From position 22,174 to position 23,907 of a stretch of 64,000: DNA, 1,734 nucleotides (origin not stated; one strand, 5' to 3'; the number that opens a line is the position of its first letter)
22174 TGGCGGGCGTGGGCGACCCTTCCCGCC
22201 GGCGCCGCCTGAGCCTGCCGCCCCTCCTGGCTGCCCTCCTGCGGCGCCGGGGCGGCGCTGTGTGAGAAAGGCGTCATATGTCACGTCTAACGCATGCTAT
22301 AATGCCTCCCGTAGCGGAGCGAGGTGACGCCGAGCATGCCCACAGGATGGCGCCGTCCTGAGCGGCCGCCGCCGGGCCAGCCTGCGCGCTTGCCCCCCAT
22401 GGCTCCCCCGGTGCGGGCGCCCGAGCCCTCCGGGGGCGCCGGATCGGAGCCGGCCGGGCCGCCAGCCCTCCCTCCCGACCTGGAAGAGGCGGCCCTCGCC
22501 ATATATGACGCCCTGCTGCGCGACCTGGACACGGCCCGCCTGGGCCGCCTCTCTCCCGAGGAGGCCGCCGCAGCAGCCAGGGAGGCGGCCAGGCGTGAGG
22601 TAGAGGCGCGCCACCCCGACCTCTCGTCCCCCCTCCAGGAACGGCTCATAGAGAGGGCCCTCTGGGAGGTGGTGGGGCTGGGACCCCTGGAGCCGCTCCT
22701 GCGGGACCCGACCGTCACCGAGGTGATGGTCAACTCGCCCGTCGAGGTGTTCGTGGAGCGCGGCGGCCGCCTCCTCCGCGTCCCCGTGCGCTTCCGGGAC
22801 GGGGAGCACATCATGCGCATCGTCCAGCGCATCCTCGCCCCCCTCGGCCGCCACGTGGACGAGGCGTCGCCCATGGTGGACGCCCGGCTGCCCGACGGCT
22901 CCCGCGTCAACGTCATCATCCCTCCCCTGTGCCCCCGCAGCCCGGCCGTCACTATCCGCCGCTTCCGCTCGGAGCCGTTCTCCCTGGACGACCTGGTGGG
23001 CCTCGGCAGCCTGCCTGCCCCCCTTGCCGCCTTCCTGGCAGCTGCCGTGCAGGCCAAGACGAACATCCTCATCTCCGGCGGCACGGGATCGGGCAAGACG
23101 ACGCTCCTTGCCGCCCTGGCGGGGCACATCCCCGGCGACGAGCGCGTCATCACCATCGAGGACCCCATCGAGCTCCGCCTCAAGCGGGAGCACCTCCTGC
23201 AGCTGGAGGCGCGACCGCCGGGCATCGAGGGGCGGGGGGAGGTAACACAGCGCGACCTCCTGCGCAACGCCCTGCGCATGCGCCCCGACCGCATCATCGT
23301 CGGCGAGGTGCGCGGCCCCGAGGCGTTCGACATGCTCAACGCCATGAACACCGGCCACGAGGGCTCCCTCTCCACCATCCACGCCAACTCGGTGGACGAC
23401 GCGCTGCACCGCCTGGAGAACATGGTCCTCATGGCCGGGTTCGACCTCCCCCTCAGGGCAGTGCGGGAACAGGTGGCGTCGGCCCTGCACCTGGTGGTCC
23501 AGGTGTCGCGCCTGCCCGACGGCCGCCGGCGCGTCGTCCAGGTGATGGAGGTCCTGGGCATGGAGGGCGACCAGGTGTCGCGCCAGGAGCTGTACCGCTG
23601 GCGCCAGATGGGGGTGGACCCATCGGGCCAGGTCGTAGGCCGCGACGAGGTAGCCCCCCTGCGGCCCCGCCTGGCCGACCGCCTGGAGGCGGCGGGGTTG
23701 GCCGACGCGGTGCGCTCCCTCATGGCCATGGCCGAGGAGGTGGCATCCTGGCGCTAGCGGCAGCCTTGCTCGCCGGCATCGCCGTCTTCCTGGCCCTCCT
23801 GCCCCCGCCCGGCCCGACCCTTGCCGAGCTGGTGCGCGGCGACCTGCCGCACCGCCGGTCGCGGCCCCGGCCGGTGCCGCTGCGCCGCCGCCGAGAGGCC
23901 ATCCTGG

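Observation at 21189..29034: Tad/Flp-like secretion ATPase operon inside the same element, followed by a LysM-M23 peptidase and a UvrD-like helicase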

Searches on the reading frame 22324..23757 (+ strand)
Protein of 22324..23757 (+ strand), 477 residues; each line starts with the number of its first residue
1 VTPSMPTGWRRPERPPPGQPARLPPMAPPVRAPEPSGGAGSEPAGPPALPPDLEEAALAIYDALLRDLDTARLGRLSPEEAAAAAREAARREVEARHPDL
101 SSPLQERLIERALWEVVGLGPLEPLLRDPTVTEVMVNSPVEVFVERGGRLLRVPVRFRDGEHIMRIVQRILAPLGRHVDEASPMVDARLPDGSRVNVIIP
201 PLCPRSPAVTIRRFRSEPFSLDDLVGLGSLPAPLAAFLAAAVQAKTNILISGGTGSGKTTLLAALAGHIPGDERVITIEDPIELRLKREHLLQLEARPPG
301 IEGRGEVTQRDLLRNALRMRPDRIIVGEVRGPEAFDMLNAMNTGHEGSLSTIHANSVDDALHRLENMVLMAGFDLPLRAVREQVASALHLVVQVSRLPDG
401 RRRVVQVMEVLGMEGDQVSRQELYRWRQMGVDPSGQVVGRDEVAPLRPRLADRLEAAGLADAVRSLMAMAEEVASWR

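Call 6: search_protein_families(library=pfam, proteins=[window:22324-23757:+], max_evalue=0.01)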
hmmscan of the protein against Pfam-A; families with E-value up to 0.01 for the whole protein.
window:22324-23757:+ (477 aa): 9 families
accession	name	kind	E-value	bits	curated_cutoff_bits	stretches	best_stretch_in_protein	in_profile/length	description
PF00437.27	T2SSE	-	3.5e-69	233.7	24.9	1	118-396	4-279/370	Type II/IV secretion system protein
PF13191.12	AAA_16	-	0.00012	23.1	32.6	1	234-298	12-85/167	AAA ATPase domain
PF00005.33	ABC_tran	-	0.00027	22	25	1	242-279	8-45/137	ABC transporter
PF13555.12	AAA_29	-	0.0012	19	27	1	243-265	20-42/61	P-loop containing region of AAA domain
PF13521.12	AAA_28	-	0.0023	18.6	27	1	248-268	2-22/164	AAA domain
PF07724.20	AAA_2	-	0.0045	17.5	27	1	245-325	3-79/166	AAA domain (Cdc48 subfamily)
PF20720.3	nSTAND3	-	0.0062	16.7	27.2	1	242-283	14-56/155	Novel STAND NTPase 3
PF06414.18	Zeta_toxin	-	0.0069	16.3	22.3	0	244-279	15-51/199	Zeta toxin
PF25199.1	nSTAND_NTPase5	-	0.0087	16.3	34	0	243-292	39-91/145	Novel STAND NTPase 5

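Call 14: find_homologous_proteins(query=window:22324-23757:+, max_evalue=1e-20)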
Query window:22324-23757:+ (477 aa): 8000 proteins with E <= 1e-20 among 8000 candidates; the best 120 are listed.
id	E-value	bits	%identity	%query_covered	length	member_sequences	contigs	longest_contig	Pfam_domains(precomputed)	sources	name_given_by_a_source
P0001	3.8e-271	918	96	95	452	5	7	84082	PF00437.27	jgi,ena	-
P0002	7.4e-237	805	54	83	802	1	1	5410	PF06414.19,PF07724.21,PF00437.27,PF00005.34,PF13245.13,PF13476.13,PF13555.13,PF13401.13,PF01580.25,PF27713.1,PF13191.13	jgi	-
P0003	2.6e-235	800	-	-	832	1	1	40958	PF06414.19,PF00437.27,PF00005.34,PF12775.14,PF13245.13,PF13521.13,PF13555.13,PF13401.13,PF01580.25,PF27713.1,PF13191.13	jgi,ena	-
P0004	3.3e-228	776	-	-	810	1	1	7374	PF06414.19,PF00437.27,PF00005.34,PF13245.13,PF13521.13,PF13555.13,PF13401.13,PF01580.25,PF27713.1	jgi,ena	-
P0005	4.9e-227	772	-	-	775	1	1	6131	PF00437.27,PF13245.13,PF13555.13,PF13401.13,PF27713.1,PF13191.13,PF06414.19,PF07724.21,PF00005.34,PF13521.13,PF01580.25,PF20720.4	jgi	jgi:pilus assembly protein CpaF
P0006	2.7e-226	770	77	99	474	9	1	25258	PF00437.27,PF27713.1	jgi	jgi:pilus assembly protein CpaF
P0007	1.2e-220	751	-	-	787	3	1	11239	PF00270.36,PF00437.27,PF13245.13,PF13555.13,PF13401.13,PF27713.1,PF13191.13,PF06414.19,PF00005.34,PF12775.14,PF13521.13,PF01580.25,PF20720.4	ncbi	-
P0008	9.1e-220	748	76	99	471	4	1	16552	PF00437.27,PF27713.1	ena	-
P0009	1.9e-219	747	-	-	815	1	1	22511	PF16796.12,PF00437.27,PF13604.13,PF13245.13,PF13401.13,PF27713.1,PF13191.13,PF06414.19,PF00005.34,PF12775.14,PF13521.13,PF01580.25,PF20720.4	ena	-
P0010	7.7e-217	739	75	99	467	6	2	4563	PF00437.27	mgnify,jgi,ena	mgnify:FL=1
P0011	1.1e-214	732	-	-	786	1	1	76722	PF00437.27,PF00005.34,PF13521.13,PF13401.13,PF27713.1,PF13191.13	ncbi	-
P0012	1.4e-213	728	-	-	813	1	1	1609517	PF00437.27,PF00005.34,PF13521.13,PF13401.13,PF01580.25,PF27713.1,PF13191.13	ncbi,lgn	-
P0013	4.5e-212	723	-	-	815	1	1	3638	PF06414.19,PF00437.27,PF00005.34,PF13521.13,PF13401.13,PF01580.25,PF27713.1,PF13191.13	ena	-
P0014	2.0e-211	721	-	-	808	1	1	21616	PF06414.19,PF00437.27,PF00005.34,PF12775.14,PF13476.13,PF13521.13,PF13555.13,PF13401.13,PF01580.25,PF27713.1,PF13191.13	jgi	-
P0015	2.7e-211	721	-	-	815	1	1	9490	PF06414.19,PF00437.27,PF00005.34,PF13521.13,PF13401.13,PF01580.25,PF27713.1,PF13191.13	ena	-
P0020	5.9e-208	709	83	83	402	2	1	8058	PF00437.27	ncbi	-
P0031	5.3e-159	548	59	85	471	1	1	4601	PF00437.27,PF27713.1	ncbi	-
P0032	5.3e-159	548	60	94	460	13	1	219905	PF00437.27,PF27713.1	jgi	jgi:pilus assembly protein CpaF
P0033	5.8e-159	548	62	92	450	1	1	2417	PF00437.27,PF27713.1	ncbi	-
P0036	2.7e-158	546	57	95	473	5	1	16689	PF00437.27,PF27713.1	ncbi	-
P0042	3.4e-155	536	61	92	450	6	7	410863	PF00437.27,PF27713.1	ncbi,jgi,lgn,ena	-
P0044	3.5e-154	532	58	90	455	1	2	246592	PF00437.27,PF27713.1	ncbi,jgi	-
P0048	1.0e-153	531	60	86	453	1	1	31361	PF00437.27,PF27713.1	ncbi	-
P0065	4.4e-152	525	57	90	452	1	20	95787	PF00437.27,PF27713.1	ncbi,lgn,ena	-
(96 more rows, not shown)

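Call 15: find_encoding_contigs(protein=P0006, flank=10000, max_places=3)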
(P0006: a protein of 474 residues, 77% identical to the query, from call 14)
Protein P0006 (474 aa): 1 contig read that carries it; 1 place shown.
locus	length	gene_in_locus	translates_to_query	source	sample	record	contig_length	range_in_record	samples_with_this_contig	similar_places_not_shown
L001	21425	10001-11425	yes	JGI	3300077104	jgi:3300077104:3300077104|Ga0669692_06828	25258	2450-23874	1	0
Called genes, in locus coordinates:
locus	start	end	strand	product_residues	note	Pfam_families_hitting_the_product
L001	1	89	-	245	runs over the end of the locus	-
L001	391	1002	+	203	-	PF13384:HTH_23 (faint), PF13542:HTH_Tnp_ISL3 (faint), PF13560:HTH_31 (faint), PF12728:HTH_17, PF00376:MerR (weak)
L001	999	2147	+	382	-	-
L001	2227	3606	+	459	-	PF13481:AAA_25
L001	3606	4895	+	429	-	-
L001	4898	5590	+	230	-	-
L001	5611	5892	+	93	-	PF17209:Hfq (faint)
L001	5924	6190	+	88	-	-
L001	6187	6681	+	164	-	-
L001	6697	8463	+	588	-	PF00270:DEAD (faint), PF04851:ResIII (weak), PF13307:Helicase_C_2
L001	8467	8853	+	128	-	-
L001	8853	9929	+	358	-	PF00072:Response_reg (weak), PF06564:CBP_BcsQ (faint), PF01656:CbiA, PF02374:ArsA_ATPase (faint), PF10609:ParA, PF13614:AAA_31 (weak)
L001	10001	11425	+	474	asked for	PF00437:T2SSE, PF27713:UCP018868 (weak)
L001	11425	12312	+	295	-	PF00482:T2SSF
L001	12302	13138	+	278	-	PF00482:T2SSF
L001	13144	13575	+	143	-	-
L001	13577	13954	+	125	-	PF01551:Peptidase_M23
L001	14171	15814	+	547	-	PF26549:Tricorn_N (faint), PF07676:PD40 (faint), PF26550:Tricorn_2nd (faint), PF00404:Dockerin_1 (weak)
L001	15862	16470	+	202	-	-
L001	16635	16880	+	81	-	-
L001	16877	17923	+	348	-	-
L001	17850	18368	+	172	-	-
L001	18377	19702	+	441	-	-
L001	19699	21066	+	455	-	-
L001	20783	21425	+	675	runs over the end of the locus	?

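Call 16: find_encoding_contigs(protein=P0008, flank=10000, max_places=3)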
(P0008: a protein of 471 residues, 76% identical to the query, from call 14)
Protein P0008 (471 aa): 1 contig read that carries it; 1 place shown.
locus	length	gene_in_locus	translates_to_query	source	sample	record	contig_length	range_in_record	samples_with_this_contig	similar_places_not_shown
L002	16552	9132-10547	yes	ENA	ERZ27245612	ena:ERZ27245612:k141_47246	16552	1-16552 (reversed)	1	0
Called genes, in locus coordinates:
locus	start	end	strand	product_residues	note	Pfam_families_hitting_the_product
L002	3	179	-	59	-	?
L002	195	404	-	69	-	-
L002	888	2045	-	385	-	PF14659:Phage_int_SAM_3, PF22022:Phage_int_M, PF00589:Phage_integrase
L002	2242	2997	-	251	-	-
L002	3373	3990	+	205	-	PF13384:HTH_23 (faint), PF13411:MerR_1 (faint), PF12728:HTH_17, PF00376:MerR (weak)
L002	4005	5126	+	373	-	-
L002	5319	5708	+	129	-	-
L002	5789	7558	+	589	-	PF00270:DEAD (faint), PF04851:ResIII (weak), PF13307:Helicase_C_2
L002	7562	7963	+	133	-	-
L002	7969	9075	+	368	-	PF01656:CbiA, PF02374:ArsA_ATPase (faint), PF06564:CBP_BcsQ (faint), PF10609:ParA (weak), PF13614:AAA_31 (faint)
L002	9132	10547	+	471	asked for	PF00437:T2SSE, PF27713:UCP018868 (faint)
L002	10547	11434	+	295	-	PF00482:T2SSF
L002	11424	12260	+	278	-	PF00482:T2SSF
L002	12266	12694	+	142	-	-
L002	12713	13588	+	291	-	PF01476:LysM (weak), PF01551:Peptidase_M23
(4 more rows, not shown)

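Call 17: find_encoding_contigs(protein=P0001, flank=10000, max_places=4)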
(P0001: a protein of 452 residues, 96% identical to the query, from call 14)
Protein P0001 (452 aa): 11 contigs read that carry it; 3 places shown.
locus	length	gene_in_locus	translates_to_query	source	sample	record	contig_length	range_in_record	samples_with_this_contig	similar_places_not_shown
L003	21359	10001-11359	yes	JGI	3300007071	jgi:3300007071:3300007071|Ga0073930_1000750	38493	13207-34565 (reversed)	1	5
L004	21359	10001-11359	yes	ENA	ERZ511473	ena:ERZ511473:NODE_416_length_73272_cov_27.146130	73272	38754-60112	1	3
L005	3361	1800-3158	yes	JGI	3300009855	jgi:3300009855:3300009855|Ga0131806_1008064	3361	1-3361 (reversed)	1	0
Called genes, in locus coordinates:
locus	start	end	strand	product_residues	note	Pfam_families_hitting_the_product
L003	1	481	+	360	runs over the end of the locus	-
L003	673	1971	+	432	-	PF13481:AAA_25, PF13401:AAA_22 (weak)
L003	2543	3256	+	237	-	-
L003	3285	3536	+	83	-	-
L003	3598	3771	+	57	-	-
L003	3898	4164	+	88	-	-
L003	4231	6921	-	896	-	PF13588:HSDR_N_2, PF02384:N6_Mtase, PF01170:UPF0020 (faint), PF07669:Eco57I (faint)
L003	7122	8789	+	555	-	PF00270:DEAD (weak), PF04851:ResIII (weak), PF13604:AAA_30 (faint), PF06733:DEAD_2 (faint), PF13307:Helicase_C_2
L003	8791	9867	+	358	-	PF00072:Response_reg (weak), PF06564:CBP_BcsQ (faint), PF10609:ParA (weak), PF13614:AAA_31 (faint), PF01656:CbiA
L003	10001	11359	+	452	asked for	PF00437:T2SSE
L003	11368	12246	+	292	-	PF00482:T2SSF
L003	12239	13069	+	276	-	PF00482:T2SSF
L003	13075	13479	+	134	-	-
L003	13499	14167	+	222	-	-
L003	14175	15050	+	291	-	PF01476:LysM, PF01551:Peptidase_M23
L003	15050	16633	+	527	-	PF00270:DEAD (weak), PF00580:UvrD-helicase, PF04851:ResIII (weak), PF13604:AAA_30 (weak), PF01443:Viral_helicase1 (faint), PF13245:AAA_19, PF00580:UvrD-helicase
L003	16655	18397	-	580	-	PF01978:TrmB (faint), PF13814:Replic_Relax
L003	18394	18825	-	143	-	-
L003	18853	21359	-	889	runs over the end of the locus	PF01935:DUF87 (faint), PF02534:T4SS-DNA_transf (faint), PF12696:TraG-D_C (faint)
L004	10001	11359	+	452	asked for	PF00437:T2SSE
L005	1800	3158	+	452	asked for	PF00437:T2SSE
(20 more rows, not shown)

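Call 18: find_encoding_contigs(protein=P0020, flank=10000, max_places=3)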
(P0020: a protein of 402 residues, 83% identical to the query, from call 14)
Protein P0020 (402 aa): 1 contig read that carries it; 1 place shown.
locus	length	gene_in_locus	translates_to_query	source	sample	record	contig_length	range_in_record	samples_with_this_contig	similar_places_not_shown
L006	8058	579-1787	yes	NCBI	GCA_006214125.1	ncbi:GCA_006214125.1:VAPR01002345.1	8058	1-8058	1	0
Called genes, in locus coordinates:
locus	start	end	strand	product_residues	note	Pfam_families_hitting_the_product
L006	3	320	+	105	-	?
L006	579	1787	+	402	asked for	PF00437:T2SSE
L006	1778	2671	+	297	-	PF00482:T2SSF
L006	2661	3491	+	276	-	PF00482:T2SSF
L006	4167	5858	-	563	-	PF01978:TrmB (faint), PF13814:Replic_Relax (weak)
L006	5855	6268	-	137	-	-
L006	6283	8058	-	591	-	?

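Call 24: search_dna_similar(query=window:22324-23757:+, collection=plasmids, mode=protein, max_rows=40, max_evalue=1e-30)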
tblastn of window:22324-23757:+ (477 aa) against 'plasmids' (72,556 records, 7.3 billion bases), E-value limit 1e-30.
Records with a match: 560; places in all: 675; records where one place covers at least 80% of the query: 0.
Best place of each record, by identity: <60% 560.
By first word of the organism name: Ralstonia 135; Rhizobium 130; Sinorhizobium 76; Vibrio 53; Pseudosulfitobacter 40; Sphingobium 16; Azospirillum 13; Burkholderia 11; Photobacterium 6; Novosphingobium 4; and 56 more.
By predicted mobility (MOB-suite, as given by PLSDB): non-mobilizable 239; mobilizable 196; conjugative 125.
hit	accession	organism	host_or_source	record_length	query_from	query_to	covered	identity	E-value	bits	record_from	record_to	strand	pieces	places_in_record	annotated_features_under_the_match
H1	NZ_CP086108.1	Skermanella mucosa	single cell,crude oil contaminated ...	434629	100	462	76%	54.0%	4e-98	330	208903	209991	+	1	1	CpaF family protein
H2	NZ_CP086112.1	Skermanella rosea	single cell,hydrocarbon-contaminated ...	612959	100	462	76%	54.0%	3e-96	325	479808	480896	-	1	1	CpaF family protein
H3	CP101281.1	Burkholderia sp. FXe9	bacteria,soil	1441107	115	459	72%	56.6%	6e-88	351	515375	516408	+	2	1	none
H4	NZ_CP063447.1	Novosphingobium sp. ES2-1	mixed culture,activated sludge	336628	108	459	74%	55.4%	9e-107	355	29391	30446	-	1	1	CpaF family protein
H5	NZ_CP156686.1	Burkholderia stagnalis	Bacterial cells,soils collected in ...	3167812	115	459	72%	56.5%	9e-106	352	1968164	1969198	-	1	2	none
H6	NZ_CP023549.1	Rhodobacter sp. CZR27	cell culture,paddy soil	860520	106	459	74%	55.1%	2e-100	337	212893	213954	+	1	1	CpaF family protein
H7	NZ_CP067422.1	Skermanella sp. TT6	Homo sapiens,single cell,skin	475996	100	462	76%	53.7%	3e-97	328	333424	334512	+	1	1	ATPase, T2SS/T4P/T4SS family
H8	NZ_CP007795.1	Azospirillum argentinense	Triticum aestivum L.,Root,wheat ...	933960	100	467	77%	53.0%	2e-98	331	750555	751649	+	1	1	CpaF family protein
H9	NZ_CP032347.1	Azospirillum brasilense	soil sample,Agricultural field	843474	100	467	77%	53.0%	3e-98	331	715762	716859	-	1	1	CpaF family protein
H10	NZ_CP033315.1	Azospirillum brasilense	rhizosphere soil of Digitaria ...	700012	100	467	77%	53.0%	5e-98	330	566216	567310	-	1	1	CpaF family protein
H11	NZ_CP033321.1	Azospirillum brasilense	rhizosphere soil of Cynodon ...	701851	100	467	77%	53.0%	5e-98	330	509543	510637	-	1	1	CpaF family protein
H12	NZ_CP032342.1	Azospirillum brasilense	soil sample,Agricultural field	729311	100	467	77%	53.0%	5e-98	330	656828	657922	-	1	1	CpaF family protein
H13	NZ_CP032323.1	Azospirillum argentinense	soil sample,Agricultural field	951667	100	467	77%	53.0%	6e-98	330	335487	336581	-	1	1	CpaF family protein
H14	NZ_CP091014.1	Burkholderia cenocepacia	-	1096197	115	459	72%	56.2%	6e-104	347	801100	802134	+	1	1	none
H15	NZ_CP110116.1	Arthrobacter sp. YA7-1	Solanum lycopersicum,Tomato (Solanum ...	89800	105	476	78%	52.0%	2e-101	340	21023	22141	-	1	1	CpaF family protein | type II secretion system F family protein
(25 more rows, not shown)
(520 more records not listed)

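Call 25: get_annotated_region(hit=H15, flank=15000)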
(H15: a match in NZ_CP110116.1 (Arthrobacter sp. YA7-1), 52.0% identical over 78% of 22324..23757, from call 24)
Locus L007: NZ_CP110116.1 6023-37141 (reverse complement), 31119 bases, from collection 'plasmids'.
description: Arthrobacter sp. YA7-1 plasmid pYA7-1b, complete sequence
organism: Arthrobacter sp. YA7-1 (NCBI taxid 2987701)
taxonomy: Bacteria; Actinomycetota; Actinomycetes; Micrococcales; Micrococcaceae; Arthrobacter; Arthrobacter sp. YA7-1
host: -; source: Solanum lycopersicum,Tomato (Solanum lycopersicum) cultivar KnowYou301 rhizosphere; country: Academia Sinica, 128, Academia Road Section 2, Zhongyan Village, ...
typing (MOB-suite, as given by PLSDB): conjugative; relaxase MOBP; mating-pair formation MPF_T
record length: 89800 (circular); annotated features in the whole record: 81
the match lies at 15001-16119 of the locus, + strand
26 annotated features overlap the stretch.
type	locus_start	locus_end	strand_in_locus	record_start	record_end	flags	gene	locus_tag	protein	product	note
CDS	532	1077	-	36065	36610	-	-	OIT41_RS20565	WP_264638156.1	DUF3800 domain-containing protein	-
CDS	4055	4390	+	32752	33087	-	-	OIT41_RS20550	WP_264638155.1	hypothetical protein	-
CDS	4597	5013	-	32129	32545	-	-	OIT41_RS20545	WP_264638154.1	hypothetical protein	-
CDS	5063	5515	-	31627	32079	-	-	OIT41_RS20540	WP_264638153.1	Hpt domain-containing protein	GO:0000160 - phosphorelay signal transduction system [Evidence IEA]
CDS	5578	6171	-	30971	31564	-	-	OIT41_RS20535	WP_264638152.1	hypothetical protein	-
CDS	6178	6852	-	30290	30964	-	-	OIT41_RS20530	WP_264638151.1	CalY family protein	-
CDS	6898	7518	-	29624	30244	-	-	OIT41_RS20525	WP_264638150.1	signal peptidase I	-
CDS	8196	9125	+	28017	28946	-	-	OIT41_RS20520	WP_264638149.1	ATP-binding cassette domain-containing protein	-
CDS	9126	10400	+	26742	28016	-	-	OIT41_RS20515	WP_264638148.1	ABC transporter permease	-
CDS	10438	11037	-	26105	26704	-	-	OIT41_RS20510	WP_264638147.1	hypothetical protein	-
CDS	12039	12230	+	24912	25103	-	-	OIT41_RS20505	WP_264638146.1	Flp family type IVb pilin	-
CDS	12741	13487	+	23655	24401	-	cpaB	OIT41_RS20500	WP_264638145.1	Flp pilus assembly protein CpaB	-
CDS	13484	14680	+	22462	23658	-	-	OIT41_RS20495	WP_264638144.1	AAA family ATPase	-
CDS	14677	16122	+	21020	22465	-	-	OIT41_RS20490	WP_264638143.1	CpaF family protein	-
CDS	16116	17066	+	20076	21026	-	-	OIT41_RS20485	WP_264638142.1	type II secretion system F family protein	-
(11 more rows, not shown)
